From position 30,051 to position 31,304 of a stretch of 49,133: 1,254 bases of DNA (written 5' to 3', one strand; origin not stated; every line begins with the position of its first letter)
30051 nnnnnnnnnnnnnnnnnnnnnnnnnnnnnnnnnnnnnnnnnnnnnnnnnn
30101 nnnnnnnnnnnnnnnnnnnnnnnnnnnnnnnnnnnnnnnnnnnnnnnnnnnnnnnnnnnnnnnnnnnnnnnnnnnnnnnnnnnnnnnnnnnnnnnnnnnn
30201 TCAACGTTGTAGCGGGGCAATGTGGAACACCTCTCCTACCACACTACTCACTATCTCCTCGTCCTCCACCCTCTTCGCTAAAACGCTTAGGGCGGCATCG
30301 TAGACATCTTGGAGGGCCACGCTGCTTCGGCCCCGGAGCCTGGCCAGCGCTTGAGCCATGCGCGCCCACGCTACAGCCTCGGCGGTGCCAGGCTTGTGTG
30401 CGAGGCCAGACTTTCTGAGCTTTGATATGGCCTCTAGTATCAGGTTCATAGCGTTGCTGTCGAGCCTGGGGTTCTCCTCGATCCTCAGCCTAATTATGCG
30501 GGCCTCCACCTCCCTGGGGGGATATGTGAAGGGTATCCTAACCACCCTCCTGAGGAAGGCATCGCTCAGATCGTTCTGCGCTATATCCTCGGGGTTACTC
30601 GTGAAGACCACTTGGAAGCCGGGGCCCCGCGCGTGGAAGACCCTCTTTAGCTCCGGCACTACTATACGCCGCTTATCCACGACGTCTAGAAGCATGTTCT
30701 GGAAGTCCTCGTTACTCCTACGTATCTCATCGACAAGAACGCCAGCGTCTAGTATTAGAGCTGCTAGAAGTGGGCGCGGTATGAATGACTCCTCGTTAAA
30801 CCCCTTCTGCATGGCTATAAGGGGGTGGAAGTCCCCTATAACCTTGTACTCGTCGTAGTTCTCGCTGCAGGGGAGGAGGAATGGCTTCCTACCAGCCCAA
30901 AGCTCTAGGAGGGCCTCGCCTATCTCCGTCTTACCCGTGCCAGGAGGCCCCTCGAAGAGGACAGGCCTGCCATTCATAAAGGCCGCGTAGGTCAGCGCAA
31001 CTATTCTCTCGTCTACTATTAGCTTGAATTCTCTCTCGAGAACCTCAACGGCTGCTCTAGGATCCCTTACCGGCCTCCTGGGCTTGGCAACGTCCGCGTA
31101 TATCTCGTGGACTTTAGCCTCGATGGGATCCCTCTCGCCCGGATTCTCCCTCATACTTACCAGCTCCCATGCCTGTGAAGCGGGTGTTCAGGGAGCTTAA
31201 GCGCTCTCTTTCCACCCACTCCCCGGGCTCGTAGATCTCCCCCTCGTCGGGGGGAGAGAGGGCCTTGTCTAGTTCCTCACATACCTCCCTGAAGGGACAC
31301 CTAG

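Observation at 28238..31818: Solo Cas4-like nuclease in an overlapping three-gene module with a MoxR AAA+ ATPase and a CoxE-type vWA protein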

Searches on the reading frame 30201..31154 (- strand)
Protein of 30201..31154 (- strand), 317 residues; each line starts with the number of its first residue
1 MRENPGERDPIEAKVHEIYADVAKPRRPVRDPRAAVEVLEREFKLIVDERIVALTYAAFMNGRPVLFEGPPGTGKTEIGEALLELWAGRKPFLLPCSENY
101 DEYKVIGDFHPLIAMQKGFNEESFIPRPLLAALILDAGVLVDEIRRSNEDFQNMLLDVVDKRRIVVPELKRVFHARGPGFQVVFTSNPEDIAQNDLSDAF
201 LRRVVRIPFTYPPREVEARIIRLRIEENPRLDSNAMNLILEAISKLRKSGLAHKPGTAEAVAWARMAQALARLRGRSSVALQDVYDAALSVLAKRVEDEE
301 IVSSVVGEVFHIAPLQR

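Call 3: search_protein_families(library=pfam, proteins=[window:30201-31154:-], max_evalue=0.1)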
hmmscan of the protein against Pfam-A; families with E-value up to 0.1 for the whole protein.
window:30201-31154:- (317 aa): 14 families
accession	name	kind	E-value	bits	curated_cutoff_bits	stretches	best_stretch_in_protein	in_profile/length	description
PF07728.20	AAA_5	-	5e-18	65.9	22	1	64-203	1-138/139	AAA domain (dynein-related subfamily)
PF18934.5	DUF5682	-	6.1e-08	31.9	26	1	234-295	264-323/727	Family of unknown function (DUF5682)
PF17863.7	AAA_lid_2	-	2.8e-06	27.4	22.7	1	261-297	19-55/74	AAA lid domain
PF07726.17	AAA_3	-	0.00021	21.6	27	1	135-192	62-116/131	ATPase family associated with various cellular activities (AAA)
PF17855.7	MCM_lid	-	0.0027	18.6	27.4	1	226-288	13-80/87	MCM AAA-lid domain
PF00004.35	AAA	-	0.0032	18.3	21.2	1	65-102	1-37/131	ATPase family associated with various cellular activities (AAA)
PF20030.5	bpMoxR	-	0.0043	16.6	27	1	44-204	13-164/205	MoxR domain in the MoxR-vWA-beta-propeller ternary systems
PF13604.12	AAA_30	-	0.014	15.5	27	1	63-89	19-45/191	AAA domain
PF12775.13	AAA_7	-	0.016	15.2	25.8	1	51-83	22-54/181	P-loop containing dynein motor region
PF07724.20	AAA_2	-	0.021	15.3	27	0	65-164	6-104/166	AAA domain (Cdc48 subfamily)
PF13238.12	AAA_18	-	0.044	14.7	29.4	1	65-86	1-22/128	AAA domain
PF00158.32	Sigma54_activat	-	0.057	13.5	20.2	0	139-164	97-122/168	Sigma-54 interaction domain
PF01078.27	Mg_chelatase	-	0.088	12.6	20.3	0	61-85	21-45/207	Magnesium chelatase, subunit ChlI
PF06068.19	TIP49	-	0.097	12.3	23.8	0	51-84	39-72/347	TIP49 P-loop domain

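Call 4: search_protein_families(library=ncbifam, proteins=[window:30201-31154:-], max_evalue=0.1)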
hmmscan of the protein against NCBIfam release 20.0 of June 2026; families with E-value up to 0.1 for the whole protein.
window:30201-31154:- (317 aa): 13 families
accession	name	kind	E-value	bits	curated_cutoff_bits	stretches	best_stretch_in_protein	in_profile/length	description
NF047784.1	MadB_ATPase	equivalog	2.9e-29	102.2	475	2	118-304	118-295/298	MadB family AAA-type ATPase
TIGR02640.1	gas_vesic_GvpN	equivalog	2.8e-15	56.6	266.8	1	60-269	19-238/262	gas vesicle protein GvpN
TIGR03922.1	T7SS_EccA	equivalog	0.001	17.7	466.65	1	63-88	313-338/557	type VII secretion AAA-ATPase EccA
TIGR02442.1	Cob-chelat-sub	hypoth_equivalog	0.008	14.7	779.45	1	260-299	274-313/641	putative cobaltochelatase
NF033607.0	disagg_AAA_ClpG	exception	0.0081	14.1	1900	1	65-165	625-724/932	AAA family protein disaggregase ClpG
NF033606.1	heat_AAA_ClpK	exception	0.0098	13.7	1900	1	65-165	646-745/949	heat shock survival AAA family ATPase ClpK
TIGR02639.1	ClpA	equivalog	0.023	12.9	993.15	1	65-163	490-584/734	ATP-dependent Clp protease ATP-binding subunit ClpA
TIGR02031.1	BchD-ChlD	equivalog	0.036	12.7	499.55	0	140-235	96-189/608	magnesium chelatase ATPase subunit D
TIGR01042.1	V-ATPase_V1_A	equivalog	0.042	12.4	779.9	1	27-131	192-295/591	V-type ATPase subunit A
NF052662.1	SprTrRegSpoVIF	equivalog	0.057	13.5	130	0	275-313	11-49/84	sporulation-specific transcription regulator SpoVIF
NF006744.0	PRK09270.1-3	equivalog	0.059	12.8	281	0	65-84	26-45/213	nucleoside/nucleotide kinase family protein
NF003220.0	PRK04192.1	subfamily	0.067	11.5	470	1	27-83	193-248/588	V-type ATP synthase subunit A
TIGR00678.1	holB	equivalog_domain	0.084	12.5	180.6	0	65-154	17-91/188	DNA polymerase III subunit delta'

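Call 5: search_protein_families(library=padloc, proteins=[window:30201-31154:-], max_evalue=0.1)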
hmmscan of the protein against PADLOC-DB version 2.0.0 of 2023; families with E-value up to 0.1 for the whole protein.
window:30201-31154:- (317 aa): 7 families
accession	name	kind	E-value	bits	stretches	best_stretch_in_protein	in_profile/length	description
PDLC04606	PDC-M37B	-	0.00049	17.4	1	66-189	178-295/390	-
PDLC04140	mad8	-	0.0034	15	1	58-102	23-58/314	mads_8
PDLC01439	typeIV_DinG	-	0.0041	13.8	1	56-76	28-48/575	CAS-IV-A; associated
PDLC04232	IetA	-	0.0065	13.9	1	45-82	98-136/330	-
PDLC01993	RtcR--CARF_AAA_HTH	-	0.0071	12.8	1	53-163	195-306/523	-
PDLC01994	RtcR_PspF1--CARF_AAA_HTH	-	0.014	12.5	1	60-207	180-320/468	-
PDLC03920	MkoA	-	0.022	11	1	66-83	635-652/1112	-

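Call 14: find_homologous_proteins(query=window:30201-31154:-)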
Query window:30201-31154:- (317 aa): 419 proteins with E <= 0.001 among 6359 candidates; the best 120 are listed.
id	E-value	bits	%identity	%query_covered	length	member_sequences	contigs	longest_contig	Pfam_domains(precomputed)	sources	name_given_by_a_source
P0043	3.6e-203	691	100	100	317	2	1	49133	PF17863.8,PF18934.6,PF07728.21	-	-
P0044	6.5e-172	589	85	97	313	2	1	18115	PF17863.8,PF18934.6,PF07728.21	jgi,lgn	-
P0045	3.5e-171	586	87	97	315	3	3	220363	PF18934.6,PF07728.21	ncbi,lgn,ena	-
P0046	1.5e-170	584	86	97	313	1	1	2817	PF18934.6,PF07728.21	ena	-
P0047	2.4e-167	574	84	97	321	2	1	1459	PF18934.6,PF07728.21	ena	-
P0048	1.1e-163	562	83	92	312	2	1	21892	PF17863.8,PF18934.6,PF07728.21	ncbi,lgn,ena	-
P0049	2.3e-163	561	81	97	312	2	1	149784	PF17863.8,PF18934.6,PF07728.21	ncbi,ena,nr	ncbi:MAG: MoxR family ATPase [Desulfurococcales archaeon]|nr:MoxR family ATPase [Desulfurococcales a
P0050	9.0e-158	542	81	96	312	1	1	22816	PF18934.6,PF07728.21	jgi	jgi:MoxR-like ATPase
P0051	8.6e-151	519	76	97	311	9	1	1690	PF18934.6,PF07728.21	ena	-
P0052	1.4e-150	519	74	97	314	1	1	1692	PF18934.6,PF07728.21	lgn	-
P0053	1.0e-147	509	73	97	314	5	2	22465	PF17863.8,PF18934.6,PF07728.21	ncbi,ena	-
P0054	2.9e-147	508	74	96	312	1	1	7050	PF18934.6,PF07728.21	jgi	jgi:MoxR-like ATPase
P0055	5.6e-147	507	73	96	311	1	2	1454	PF07728.21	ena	-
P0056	1.4e-146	506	72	97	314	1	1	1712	PF17863.8,PF18934.6,PF07728.21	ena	-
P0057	1.6e-146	505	73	97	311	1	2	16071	PF18934.6,PF07728.21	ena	-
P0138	2.3e-124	433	65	91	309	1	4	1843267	PF07728.21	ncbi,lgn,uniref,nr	ncbi:ATPase associated with various cellular activities AAA_5 [Pyrolobus fumarii 1A]|uniref:ATPase a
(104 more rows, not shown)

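Call 15: find_encoding_contigs(protein=P0138, flank=6000, max_places=1)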
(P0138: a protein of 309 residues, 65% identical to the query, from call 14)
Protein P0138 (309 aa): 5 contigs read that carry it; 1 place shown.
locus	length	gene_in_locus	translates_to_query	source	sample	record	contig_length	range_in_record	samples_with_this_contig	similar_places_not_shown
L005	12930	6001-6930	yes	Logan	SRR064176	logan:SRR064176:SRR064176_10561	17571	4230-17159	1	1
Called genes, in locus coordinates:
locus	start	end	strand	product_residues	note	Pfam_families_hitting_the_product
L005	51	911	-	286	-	PF02598:Methyltrn_RNA_3, PF14419:SPOUT_MTase_2 (weak)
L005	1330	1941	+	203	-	PF03692:CxxCxxCC (weak)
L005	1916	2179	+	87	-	-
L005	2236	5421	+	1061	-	PF00133:tRNA-synt_1, PF09334:tRNA-synt_1g (faint), PF08264:Anticodon_1, PF19302:DUF5915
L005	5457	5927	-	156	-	-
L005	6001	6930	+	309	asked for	PF07728:AAA_5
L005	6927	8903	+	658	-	PF05762:VWA_CoxE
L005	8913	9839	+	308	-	PF01171:ATP_bind_3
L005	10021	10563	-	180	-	PF01209:Ubie_methyltran (weak), PF08241:Methyltransf_11, PF13649:Methyltransf_25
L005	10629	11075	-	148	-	PF00203:Ribosomal_S19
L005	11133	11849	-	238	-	PF00181:Ribosomal_L2_N (weak), PF03947:Ribosomal_L2_C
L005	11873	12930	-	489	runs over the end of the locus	?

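Call 18: find_related_loci(query=A1, collection=genome_contigs, flank=7000)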
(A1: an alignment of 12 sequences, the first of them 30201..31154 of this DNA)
Query A1 (317 aa) in genome_contigs; peptide patterns used: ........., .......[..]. (x = any residue, [..] = any of these).
166 stretches matched a pattern; 116 encode a relative of the query (tblastn E <= 1e-3); the best 80 are kept; 80 distinct loci.
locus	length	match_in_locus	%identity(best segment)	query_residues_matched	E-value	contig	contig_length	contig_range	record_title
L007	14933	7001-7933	86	7-317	1e-177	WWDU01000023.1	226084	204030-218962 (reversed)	MAG: Candidatus Calypsonella navitae isolate M2_131_esom k151_102269, whole genome shotgun sequence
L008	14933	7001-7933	86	7-317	1e-177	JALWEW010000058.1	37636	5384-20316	MAG: Acidilobaceae archaeon isolate T11_metabat1_scaf2bin.118 T11_NODE_268_length_37636_cov_2.314804, whole genome shotg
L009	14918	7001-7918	72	7-312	4e-153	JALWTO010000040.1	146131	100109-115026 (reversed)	MAG: Acidilobaceae archaeon isolate M2_metabat2_scaf2bin.202_VB M2_NODE_41_length_146131_cov_3.445926, whole genome shot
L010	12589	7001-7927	71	8-316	7e-152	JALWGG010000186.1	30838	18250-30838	MAG: Acidilobaceae archaeon isolate T11_metabat2_scaf2bin.152 T11_NODE_396_length_30838_cov_1.434698, whole genome shotg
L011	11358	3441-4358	70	7-312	3e-151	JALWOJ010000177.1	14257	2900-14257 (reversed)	MAG: Acidilobaceae archaeon isolate M2_maxbin2_scaf2bin.140 M2_NODE_5114_length_14257_cov_2.776645, whole genome shotgun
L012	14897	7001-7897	73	8-306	3e-150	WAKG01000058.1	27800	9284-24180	MAG: Desulfurococcales archaeon isolate S012_22_esom k151_2334, whole genome shotgun sequence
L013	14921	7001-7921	71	9-315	5e-150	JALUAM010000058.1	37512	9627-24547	MAG: Acidilobaceae archaeon isolate S141_metabat2_scaf2bin.228 S141_NODE_663_length_37512_cov_4.145433, whole genome sho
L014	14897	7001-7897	72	8-306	6e-148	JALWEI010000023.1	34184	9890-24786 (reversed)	MAG: Acidilobaceae archaeon isolate T11_metabat1_scaf2bin.074 T11_NODE_325_length_34184_cov_4.691253, whole genome shotg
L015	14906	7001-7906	72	11-312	9e-148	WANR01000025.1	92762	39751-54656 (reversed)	MAG: Desulfurococcales archaeon isolate S141_84_esom k151_257763, whole genome shotgun sequence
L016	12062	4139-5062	70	7-312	2e-145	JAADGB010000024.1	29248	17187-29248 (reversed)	MAG: Thermoproteota archaeon isolate M_MaxBin.162 contig-127_1853, whole genome shotgun sequence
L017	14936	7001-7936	67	8-317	2e-142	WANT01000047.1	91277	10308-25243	MAG: Aeropyrum sp. isolate S141_97_esom k151_50435, whole genome shotgun sequence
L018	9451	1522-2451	68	11-317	5e-141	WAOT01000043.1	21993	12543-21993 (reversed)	MAG: Desulfurococcales archaeon isolate S143_63_esom k151_416571, whole genome shotgun sequence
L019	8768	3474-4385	68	11-311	1e-137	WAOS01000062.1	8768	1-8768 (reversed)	MAG: Desulfurococcales archaeon isolate S143_123_esom k151_387693, whole genome shotgun sequence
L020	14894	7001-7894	71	11-306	7e-138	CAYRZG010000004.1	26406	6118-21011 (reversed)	MAG TPA_asm: uncultured Desulfurococcales archaeon isolate SRP163575_co1_417 genome assembly, contig: NODE_3688_length_2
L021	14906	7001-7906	64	9-310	1e-137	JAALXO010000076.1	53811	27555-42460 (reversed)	MAG: Candidatus Hestiella acidicharens isolate 131-447_51_esom scaffold_319_c1, whole genome shotgun sequence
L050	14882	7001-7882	63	14-308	4e-121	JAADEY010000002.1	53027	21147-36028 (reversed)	MAG: Thermoproteota archaeon isolate L_MetaBat.44 contig-127_290, whole genome shotgun sequence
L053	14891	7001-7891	62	14-310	4e-121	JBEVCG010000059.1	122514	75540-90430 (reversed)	MAG: Thermoproteota archaeon isolate 2_1_SS_W3_F1_Bin023_Water NODE_6_length_122514_cov_7.455704, whole genome shotgun s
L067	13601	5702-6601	59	9-308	1e-117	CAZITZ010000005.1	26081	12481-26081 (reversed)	MAG TPA_asm: uncultured Desulfurococcaceae archaeon isolate binchicken_co256_262 genome assembly, contig: NODE_3264_leng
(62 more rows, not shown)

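Call 26: search_solved_structures(query=A1, max_evalue=0.001)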
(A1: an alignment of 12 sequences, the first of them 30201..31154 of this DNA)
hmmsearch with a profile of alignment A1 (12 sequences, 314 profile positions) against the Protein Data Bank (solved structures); distinct sequences matched with E-value up to 0.001: 25.
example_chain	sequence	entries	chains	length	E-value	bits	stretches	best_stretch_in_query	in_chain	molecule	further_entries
6or5_A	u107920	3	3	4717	1.3e-23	86.8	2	55-246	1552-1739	Midasin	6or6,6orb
6i27_A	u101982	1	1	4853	4.4e-21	78.4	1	46-247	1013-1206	Midasin,Midasin,Midasin,Midasin,Midasin,Midasin,Midasin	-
6i26_A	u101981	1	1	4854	4.4e-21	78.4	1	46-247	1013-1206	Midasin,Midasin,Midasin,Midasin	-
6hyp_A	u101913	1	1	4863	4.4e-21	78.4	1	46-247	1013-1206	Midasin,Midasin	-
5jcs_s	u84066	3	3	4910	4.7e-21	78.3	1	46-247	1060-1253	Midasin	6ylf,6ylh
2r44_A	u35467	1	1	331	2.3e-07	33.4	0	201-296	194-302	Uncharacterized protein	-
5c3c_A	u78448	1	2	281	2.7e-07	33.1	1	26-247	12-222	CbbQ/NirQ/NorQ domain protein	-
9qhd_A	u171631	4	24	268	1.4e-06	30.7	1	55-248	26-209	Nitric oxide reductase NorQ protein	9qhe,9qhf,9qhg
6l1q_C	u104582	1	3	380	8.5e-06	28.2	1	52-238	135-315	CbbQ protein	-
9qh4_A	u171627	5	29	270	2.1e-05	26.9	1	52-222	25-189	Protein NorQ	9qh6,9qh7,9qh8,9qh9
6k0r_A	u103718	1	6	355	2.7e-05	26.6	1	51-93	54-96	RuvB-like 1,RuvB-like 1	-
2xsz_A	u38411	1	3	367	3e-05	26.4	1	51-93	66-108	RUVB-LIKE 1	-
4wvy_A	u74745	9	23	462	4.8e-05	25.7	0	51-93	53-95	RuvB-like 1 | RuvB-like helicase | RuvB-like protein 1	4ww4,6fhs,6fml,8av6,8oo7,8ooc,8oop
5fm6_A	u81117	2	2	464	4.9e-05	25.7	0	51-93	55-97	RVB1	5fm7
9ge5_A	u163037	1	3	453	5.4e-05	25.6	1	51-93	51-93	RuvB-like 1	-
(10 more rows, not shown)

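Call 65: search_protein_representatives(alignment_id=A1)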
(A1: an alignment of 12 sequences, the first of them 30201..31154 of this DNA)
Query: 12 sequences, 314 profile positions. Proteins with E-value up to 0.001 (for the whole library): 4437; up to 1e-10: 1124; up to 1e-30: 3. The best 150 are listed.
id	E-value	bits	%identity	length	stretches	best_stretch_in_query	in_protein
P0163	1.6e-152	523.4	-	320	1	3-311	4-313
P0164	5.1e-41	157.1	-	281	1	44-303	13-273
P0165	2.0e-31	125.6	-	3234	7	39-311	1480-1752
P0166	1.7e-29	119.2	-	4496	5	57-197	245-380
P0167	3.9e-29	118.1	-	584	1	39-310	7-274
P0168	1.0e-28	116.7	-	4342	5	23-243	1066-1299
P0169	1.6e-28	116.0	-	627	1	31-308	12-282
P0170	6.0e-28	114.2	-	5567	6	56-266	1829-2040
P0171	1.5e-27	112.8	-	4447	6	49-299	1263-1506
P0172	2.1e-27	112.4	-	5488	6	54-266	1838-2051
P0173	2.4e-27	112.2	-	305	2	119-278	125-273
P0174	2.7e-27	112.0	-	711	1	29-240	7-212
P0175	2.9e-27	111.9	-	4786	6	57-242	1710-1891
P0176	3.2e-27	111.8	-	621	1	36-311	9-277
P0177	3.1e-26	108.5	-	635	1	31-308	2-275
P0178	3.5e-26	108.4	-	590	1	31-310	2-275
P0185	1.5e-25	106.3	-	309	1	34-304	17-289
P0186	2.1e-25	105.8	-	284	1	48-266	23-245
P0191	5.3e-25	104.5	-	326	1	37-310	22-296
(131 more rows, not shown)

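Call 70: list_cluster_members(proteins=[P0164, P0167, P0169, P0174, P0176, P0178, P0186, P0185, P0173, P0191])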
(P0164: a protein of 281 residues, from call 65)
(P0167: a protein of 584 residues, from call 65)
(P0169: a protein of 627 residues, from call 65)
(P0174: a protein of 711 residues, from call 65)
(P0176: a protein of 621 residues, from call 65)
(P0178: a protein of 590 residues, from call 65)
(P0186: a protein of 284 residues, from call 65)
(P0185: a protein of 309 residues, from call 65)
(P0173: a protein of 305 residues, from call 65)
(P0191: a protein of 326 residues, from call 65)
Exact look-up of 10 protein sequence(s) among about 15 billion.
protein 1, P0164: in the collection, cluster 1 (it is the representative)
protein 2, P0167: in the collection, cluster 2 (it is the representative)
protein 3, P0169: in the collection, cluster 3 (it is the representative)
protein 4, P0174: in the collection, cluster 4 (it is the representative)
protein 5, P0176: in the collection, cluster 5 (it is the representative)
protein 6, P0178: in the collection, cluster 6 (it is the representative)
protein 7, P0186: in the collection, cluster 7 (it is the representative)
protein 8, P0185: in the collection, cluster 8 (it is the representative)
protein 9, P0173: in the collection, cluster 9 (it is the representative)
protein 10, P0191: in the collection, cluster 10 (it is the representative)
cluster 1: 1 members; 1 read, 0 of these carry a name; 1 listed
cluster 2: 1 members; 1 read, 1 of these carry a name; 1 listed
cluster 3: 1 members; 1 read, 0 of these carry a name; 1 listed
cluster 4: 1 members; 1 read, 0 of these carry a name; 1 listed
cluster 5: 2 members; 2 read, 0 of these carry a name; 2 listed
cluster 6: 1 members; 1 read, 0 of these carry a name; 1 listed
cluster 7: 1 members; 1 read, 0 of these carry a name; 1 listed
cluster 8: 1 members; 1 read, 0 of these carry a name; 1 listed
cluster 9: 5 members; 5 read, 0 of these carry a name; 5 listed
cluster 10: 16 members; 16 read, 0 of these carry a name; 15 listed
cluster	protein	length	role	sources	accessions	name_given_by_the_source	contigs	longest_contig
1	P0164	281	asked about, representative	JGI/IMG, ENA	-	-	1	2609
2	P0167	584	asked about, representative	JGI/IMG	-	MoxR-like ATPase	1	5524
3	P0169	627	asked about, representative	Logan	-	-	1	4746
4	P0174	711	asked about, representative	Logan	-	-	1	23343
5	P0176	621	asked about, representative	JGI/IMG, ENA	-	-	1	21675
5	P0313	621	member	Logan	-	-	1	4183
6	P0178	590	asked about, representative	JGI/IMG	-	-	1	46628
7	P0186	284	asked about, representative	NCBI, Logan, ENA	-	-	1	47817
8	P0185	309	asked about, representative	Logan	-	-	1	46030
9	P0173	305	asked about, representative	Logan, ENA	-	-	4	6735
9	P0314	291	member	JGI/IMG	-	-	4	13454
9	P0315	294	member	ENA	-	-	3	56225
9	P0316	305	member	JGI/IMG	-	-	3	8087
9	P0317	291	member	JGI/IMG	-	-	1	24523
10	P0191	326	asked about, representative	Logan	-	-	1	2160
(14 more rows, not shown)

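Call 73: search_protein_families(library=pfam, proteins=[L005:5457-5927:-, L050:5984-6415:+, L053:4944-5780:+], max_evalue=1)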
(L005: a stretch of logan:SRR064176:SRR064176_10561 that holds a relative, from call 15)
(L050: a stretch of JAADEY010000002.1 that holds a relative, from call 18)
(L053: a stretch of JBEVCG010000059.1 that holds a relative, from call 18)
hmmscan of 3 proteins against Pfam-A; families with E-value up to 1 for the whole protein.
L005:5457-5927:- (156 aa): 0 families

L050:5984-6415:+ (143 aa): 0 families

L053:4944-5780:+ (278 aa): 2 families
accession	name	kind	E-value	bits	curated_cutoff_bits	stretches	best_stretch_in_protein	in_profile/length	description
PF03692.20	CxxCxxCC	-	2.5e-07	31.7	23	1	90-183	1-72/85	Putative zinc- or iron-chelating domain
PF00874.25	PRD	-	0.052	14.3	23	1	191-237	24-69/90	PRD domain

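Call 82: search_protein_families(library=pfam, proteins=[L067:850-1827:+, L067:1891-2835:+, L067:2844-3821:+, L067:3818-4081:+, L067:4081-4815:+, L067:5225-5656:-, L067:8567-8998:+, L067:9008-9484:+, L067:9468-10160:+], max_evalue=0.001)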
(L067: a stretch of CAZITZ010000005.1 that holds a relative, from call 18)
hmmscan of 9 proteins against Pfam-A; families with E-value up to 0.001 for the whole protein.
L067:850-1827:+ (325 aa): 1 family
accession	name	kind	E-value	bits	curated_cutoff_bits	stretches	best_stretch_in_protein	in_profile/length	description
PF02598.22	Methyltrn_RNA_3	-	1.2e-38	133.8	27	1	49-319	4-300/302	Putative RNA methyltransferase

L067:1891-2835:+ (314 aa): 1 family
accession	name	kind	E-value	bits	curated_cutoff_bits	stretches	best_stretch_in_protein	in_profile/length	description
PF00297.29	Ribosomal_L3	-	2.1e-53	182.1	22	1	100-292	143-347/369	Ribosomal protein L3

L067:2844-3821:+ (325 aa): 1 family
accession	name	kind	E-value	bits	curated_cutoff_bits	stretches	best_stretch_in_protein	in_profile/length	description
PF00573.27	Ribosomal_L4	-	5.5e-36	124.4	25.8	2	33-147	2-113/190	Ribosomal protein L4/L1 family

L067:3818-4081:+ (87 aa): 1 family
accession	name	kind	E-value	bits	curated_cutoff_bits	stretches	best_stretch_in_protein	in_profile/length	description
PF00276.25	Ribosomal_L23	-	3.9e-19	69.3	30.8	1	6-74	1-70/86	Ribosomal protein L23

L067:4081-4815:+ (244 aa): 1 family
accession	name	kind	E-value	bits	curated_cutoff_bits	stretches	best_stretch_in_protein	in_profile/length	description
PF03947.24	Ribosomal_L2_C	-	1.4e-45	154.8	33.7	1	95-219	1-120/126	Ribosomal Proteins L2, C-terminal domain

L067:5225-5656:- (143 aa): 0 families

L067:8567-8998:+ (143 aa): 1 family
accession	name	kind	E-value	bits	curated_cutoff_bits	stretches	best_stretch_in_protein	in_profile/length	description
PF00203.26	Ribosomal_S19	-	3.1e-35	120.3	27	1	42-126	1-81/81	Ribosomal protein S19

L067:9008-9484:+ (158 aa): 1 family
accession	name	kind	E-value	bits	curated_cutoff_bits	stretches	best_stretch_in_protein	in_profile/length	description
PF00237.24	Ribosomal_L22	-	3e-31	108.1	28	1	23-156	3-104/104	Ribosomal protein L22p/L17e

L067:9468-10160:+ (230 aa): 2 families
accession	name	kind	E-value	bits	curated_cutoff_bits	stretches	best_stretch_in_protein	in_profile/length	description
PF00189.25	Ribosomal_S3_C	-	8.1e-22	78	34.1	1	109-192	1-83/83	Ribosomal protein S3, C-terminal domain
PF07650.23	KH_2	-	5.3e-14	52.2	22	1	27-92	2-68/78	KH domain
